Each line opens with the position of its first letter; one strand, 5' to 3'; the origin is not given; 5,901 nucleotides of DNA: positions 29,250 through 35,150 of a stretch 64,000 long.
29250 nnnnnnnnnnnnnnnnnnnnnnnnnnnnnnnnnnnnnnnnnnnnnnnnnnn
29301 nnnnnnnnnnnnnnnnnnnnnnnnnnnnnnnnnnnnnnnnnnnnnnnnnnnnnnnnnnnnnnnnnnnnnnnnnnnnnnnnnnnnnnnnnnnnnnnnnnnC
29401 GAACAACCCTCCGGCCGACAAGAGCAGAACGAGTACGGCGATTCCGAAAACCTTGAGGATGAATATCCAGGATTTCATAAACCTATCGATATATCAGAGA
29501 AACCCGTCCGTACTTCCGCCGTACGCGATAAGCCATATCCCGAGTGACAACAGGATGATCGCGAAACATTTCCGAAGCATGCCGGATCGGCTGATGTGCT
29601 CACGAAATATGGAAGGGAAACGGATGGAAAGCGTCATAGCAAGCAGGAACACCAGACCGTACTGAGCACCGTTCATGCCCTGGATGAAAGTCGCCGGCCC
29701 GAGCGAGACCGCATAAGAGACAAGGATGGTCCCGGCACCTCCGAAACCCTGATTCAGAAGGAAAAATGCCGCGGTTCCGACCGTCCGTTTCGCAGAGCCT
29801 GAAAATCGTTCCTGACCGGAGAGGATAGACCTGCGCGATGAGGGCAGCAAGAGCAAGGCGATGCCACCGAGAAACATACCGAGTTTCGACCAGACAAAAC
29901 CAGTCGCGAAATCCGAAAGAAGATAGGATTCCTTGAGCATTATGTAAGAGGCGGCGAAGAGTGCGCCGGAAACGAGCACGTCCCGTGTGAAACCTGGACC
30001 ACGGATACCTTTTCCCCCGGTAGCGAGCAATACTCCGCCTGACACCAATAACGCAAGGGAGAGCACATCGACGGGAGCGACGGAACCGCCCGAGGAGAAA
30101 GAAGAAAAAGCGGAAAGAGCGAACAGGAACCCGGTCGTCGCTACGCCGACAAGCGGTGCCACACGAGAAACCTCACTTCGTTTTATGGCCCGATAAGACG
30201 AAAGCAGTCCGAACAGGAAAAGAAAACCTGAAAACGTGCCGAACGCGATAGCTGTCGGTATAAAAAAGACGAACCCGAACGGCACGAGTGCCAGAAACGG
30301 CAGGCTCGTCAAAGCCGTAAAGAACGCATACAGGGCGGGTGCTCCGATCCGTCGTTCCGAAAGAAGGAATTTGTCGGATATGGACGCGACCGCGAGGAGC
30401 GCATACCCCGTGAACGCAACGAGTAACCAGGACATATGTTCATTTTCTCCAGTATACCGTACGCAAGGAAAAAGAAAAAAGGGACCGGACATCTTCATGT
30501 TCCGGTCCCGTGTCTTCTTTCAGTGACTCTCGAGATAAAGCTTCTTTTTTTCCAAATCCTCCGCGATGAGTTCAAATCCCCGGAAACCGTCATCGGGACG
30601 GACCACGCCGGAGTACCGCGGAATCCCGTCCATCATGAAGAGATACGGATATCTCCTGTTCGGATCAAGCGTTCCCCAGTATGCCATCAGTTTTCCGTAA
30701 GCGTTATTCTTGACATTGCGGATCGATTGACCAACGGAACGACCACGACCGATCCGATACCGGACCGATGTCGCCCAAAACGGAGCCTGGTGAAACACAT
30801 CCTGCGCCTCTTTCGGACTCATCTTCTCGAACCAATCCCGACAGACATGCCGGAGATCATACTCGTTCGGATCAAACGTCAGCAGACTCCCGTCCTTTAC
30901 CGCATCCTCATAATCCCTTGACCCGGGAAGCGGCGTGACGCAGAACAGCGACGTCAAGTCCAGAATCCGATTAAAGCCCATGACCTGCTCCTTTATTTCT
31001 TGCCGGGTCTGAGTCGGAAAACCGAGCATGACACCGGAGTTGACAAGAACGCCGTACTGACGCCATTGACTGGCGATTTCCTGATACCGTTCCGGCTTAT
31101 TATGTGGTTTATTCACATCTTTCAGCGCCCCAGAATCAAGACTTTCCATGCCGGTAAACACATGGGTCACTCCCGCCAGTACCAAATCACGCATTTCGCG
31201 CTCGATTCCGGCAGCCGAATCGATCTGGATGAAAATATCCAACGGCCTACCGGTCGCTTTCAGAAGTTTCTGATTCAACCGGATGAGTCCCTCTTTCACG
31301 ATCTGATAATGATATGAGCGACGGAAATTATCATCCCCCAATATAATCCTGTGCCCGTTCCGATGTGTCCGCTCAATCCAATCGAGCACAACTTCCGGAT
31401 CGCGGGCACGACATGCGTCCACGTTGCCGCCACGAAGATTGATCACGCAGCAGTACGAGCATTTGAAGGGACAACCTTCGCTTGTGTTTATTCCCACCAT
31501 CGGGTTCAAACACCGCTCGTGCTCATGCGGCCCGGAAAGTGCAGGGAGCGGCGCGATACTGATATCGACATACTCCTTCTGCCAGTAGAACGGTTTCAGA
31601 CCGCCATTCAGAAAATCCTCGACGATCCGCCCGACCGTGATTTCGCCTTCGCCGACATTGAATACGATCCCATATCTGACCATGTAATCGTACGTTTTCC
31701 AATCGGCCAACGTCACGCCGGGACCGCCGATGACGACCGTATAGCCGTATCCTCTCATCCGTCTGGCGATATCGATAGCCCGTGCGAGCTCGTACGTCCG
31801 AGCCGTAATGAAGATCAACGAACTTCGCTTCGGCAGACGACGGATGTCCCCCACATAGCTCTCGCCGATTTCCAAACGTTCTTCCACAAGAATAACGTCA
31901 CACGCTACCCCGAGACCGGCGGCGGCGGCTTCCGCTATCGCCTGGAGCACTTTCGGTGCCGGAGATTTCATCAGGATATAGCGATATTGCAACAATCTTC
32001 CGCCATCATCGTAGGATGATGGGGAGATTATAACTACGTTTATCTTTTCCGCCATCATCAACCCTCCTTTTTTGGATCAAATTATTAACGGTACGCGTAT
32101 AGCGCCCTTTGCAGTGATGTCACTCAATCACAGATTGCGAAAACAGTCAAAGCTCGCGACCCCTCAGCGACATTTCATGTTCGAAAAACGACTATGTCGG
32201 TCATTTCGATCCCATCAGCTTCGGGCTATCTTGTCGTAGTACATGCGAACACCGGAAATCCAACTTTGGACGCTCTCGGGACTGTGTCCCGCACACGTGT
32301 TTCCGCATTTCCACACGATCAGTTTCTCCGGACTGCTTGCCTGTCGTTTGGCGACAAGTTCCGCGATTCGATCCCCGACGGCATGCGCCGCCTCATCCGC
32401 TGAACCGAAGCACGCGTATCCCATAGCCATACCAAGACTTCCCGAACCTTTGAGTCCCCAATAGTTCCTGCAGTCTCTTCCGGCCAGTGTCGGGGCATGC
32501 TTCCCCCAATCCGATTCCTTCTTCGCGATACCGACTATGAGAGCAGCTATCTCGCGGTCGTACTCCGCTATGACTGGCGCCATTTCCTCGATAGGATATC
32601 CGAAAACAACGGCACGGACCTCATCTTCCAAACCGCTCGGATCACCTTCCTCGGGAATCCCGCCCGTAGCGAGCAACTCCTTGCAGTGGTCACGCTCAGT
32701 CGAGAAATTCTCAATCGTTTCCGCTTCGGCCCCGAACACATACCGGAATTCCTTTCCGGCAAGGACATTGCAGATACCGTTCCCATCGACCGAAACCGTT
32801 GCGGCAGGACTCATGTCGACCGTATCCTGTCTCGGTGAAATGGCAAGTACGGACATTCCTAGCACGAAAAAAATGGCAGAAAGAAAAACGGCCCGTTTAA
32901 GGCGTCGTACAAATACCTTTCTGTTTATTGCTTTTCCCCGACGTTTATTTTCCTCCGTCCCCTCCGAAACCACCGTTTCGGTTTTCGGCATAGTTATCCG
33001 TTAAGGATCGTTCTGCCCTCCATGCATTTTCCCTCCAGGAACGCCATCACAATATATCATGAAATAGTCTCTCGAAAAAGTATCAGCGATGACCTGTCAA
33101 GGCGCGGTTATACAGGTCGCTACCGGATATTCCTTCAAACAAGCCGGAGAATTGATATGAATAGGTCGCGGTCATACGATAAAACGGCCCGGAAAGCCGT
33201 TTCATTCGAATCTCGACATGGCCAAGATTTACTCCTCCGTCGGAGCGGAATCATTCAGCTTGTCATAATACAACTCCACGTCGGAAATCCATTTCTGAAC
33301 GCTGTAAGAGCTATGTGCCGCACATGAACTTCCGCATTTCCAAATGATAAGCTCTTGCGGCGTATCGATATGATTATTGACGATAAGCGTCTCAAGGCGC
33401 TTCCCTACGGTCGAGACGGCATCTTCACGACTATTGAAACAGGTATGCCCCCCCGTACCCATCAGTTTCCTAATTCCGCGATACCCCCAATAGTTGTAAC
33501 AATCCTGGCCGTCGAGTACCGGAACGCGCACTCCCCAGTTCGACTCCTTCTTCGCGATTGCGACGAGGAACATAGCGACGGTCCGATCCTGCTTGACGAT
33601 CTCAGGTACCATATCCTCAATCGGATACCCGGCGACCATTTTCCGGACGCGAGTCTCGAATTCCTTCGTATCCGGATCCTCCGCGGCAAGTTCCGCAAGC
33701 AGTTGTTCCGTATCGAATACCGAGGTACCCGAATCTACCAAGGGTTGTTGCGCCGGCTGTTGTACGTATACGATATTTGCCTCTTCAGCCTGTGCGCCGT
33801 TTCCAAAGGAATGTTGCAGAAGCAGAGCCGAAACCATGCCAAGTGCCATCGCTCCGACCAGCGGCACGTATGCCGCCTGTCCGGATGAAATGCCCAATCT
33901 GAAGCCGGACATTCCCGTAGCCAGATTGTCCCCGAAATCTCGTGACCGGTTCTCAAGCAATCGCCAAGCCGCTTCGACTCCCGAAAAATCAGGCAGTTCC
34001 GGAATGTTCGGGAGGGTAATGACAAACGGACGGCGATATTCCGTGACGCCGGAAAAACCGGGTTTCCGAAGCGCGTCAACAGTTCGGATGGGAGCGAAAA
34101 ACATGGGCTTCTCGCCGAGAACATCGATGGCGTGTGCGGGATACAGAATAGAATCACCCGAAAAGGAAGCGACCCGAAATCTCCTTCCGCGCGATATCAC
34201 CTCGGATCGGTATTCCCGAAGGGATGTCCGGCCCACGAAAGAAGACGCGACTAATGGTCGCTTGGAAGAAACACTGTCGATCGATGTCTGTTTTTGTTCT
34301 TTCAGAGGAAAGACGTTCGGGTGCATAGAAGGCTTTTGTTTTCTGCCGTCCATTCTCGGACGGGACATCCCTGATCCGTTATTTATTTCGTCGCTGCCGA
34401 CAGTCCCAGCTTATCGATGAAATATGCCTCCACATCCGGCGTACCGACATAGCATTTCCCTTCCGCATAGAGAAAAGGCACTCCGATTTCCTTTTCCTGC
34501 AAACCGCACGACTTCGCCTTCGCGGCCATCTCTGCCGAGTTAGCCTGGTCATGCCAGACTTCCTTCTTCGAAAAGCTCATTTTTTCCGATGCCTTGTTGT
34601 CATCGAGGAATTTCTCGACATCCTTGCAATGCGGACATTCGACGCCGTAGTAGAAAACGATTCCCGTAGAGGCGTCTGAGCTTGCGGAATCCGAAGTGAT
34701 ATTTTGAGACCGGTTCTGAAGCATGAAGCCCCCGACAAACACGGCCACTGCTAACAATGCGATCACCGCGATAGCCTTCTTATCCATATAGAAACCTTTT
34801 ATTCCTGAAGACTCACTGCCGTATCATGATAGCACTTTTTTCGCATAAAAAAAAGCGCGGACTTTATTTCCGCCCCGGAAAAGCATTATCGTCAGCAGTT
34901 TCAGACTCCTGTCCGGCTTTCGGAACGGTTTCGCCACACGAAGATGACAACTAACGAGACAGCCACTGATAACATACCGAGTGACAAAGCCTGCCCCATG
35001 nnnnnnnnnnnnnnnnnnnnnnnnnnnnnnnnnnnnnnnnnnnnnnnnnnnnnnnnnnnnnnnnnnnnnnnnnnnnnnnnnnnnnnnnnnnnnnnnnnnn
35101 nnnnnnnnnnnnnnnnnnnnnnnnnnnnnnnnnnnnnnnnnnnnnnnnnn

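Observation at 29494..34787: Envelope-modification neighbourhood: DMT transporter, B12-binding radical SAM enzyme, two paralogous membrane-anchored GH73-like proteins and a membrane thioredoxin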

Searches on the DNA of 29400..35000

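Call 75: search_rna_families(source=window, start=29400, end=35000, threshold=evalue, max_evalue=1)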
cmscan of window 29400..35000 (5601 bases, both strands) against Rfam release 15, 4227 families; matches with E-value up to 1: 1.
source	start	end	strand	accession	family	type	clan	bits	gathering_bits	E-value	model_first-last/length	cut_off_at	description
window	31452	31532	+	RF01760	traJ-II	Cis-reg;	-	27.2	40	0.066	1-104/104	no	traJ-II RNA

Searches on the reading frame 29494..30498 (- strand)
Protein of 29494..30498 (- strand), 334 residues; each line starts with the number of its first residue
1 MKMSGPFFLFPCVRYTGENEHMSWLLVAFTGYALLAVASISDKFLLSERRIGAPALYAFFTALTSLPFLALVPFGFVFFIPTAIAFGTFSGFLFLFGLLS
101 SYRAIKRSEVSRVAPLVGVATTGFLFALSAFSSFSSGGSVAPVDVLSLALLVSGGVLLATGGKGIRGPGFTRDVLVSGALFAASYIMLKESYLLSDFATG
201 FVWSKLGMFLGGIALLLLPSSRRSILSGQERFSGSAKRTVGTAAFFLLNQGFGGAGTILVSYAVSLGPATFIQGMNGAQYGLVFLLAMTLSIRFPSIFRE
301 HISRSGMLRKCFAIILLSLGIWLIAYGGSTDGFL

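Call 3: search_protein_families(library=pfam, proteins=[window:29494-30498:-], max_evalue=0.1)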
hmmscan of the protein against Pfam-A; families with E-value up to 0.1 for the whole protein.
window:29494-30498:- (334 aa): 0 families

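Call 4: search_protein_families(library=ncbifam, proteins=[window:29494-30498:-], max_evalue=0.1)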
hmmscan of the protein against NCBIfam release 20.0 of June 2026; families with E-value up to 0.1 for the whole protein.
window:29494-30498:- (334 aa): 0 families

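Call 36: search_protein_families(library=pfam, proteins=[window:29494-30435:-], max_evalue=10)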
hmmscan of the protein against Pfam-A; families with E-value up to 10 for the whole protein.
window:29494-30435:- (313 aa): 1 family
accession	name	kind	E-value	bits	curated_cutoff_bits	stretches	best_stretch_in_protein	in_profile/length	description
PF11381.13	DUF3185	-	7.8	7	25.3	0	124-141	2-19/59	Protein of unknown function (DUF3185)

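Call 37: find_homologous_proteins(query=window:29494-30435:-, max_evalue=0.001)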
Query window:29494-30435:- (313 aa): 72 proteins with E <= 0.001 among 8000 candidates.
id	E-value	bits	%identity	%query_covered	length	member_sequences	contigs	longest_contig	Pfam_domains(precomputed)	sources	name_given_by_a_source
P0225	3.9e-186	636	100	100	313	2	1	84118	-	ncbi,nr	ncbi:MAG: hypothetical protein HGA31_00610 [Candidatus Moranbacteria bacterium]|nr:hypothetical prot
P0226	1.0e-124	434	70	100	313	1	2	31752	-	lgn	-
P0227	2.4e-122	426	68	100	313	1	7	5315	-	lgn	-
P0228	6.1e-122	425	68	100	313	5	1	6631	-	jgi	-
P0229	3.9e-120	419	68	99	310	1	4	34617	-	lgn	-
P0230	4.0e-117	409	65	100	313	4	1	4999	-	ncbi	-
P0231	4.8e-115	402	65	99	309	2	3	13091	-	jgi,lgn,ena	-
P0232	3.5e-113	396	65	100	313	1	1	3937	-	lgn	-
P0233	8.1e-113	395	63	100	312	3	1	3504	-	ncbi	ncbi:MAG: hypothetical protein WCJ25_05315 [Candidatus Moraniibacteriota bacterium]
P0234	8.2e-112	392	64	100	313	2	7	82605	-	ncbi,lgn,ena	-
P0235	1.6e-110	387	62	100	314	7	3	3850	-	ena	-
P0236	5.5e-109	382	62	100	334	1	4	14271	-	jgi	jgi:hypothetical protein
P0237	2.3e-108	380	63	100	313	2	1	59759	-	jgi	jgi:uncharacterized membrane protein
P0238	2.7e-108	380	62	98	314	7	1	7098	-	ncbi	-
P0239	3.5e-108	380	61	100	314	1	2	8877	-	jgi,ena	-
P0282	1.2e-40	158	33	97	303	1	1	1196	PF00892.27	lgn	-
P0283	6.9e-37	146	36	97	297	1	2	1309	PF00892.27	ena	-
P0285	6.6e-33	133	33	96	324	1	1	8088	PF00892.27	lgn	-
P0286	4.1e-30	123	33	96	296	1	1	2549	PF00892.27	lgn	-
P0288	2.1e-24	105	32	96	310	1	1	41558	PF00892.27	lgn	-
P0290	3.9e-24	104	32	97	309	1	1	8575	PF00892.27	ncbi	ncbi:MAG: EamA family transporter [Patescibacteria group bacterium]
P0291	3.8e-17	81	30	97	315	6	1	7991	PF00892.27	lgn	-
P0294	2.8e-16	78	28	95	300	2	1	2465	PF00892.27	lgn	-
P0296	6.5e-15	73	30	83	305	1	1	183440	PF00892.27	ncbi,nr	ncbi:hypothetical protein HYW41_03090 [Candidatus Daviesbacteria bacterium]|nr:hypothetical protein 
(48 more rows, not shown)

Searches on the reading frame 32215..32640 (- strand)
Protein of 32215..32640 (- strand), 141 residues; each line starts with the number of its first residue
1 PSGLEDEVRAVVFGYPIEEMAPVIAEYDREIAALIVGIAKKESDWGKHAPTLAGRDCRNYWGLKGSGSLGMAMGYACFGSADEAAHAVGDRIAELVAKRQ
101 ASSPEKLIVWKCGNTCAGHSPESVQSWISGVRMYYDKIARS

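Call 71: search_dna_similar(query=window:32215-32640:-, collection=phages, mode=protein, max_evalue=0.001, max_rows=8)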
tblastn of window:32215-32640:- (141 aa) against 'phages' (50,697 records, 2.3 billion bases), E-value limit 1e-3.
No match.
